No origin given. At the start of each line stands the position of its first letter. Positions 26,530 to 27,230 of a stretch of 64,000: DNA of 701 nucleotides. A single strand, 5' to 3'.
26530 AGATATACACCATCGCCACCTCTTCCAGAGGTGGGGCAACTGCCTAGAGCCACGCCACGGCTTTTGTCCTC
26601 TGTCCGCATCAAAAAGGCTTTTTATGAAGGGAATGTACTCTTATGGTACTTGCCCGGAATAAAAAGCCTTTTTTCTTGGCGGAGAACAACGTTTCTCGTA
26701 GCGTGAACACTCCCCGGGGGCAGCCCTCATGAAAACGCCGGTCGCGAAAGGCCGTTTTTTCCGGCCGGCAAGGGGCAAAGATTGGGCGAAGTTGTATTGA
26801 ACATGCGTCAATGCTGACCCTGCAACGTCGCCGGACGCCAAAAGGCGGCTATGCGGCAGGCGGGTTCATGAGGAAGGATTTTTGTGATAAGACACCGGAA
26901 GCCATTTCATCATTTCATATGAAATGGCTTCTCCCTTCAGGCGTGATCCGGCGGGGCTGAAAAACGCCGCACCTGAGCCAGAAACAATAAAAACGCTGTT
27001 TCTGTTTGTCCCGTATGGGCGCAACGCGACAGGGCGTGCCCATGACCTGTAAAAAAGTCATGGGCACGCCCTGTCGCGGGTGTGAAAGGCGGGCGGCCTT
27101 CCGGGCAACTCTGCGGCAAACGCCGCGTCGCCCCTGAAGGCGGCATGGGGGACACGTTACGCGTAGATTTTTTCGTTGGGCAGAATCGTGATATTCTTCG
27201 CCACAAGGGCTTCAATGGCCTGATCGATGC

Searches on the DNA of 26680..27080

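Call 95: search_rna_families(source=window, start=26680, end=27080, threshold=evalue, max_evalue=0.1)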
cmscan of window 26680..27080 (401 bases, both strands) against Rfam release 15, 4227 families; matches with E-value up to 0.1: 0.
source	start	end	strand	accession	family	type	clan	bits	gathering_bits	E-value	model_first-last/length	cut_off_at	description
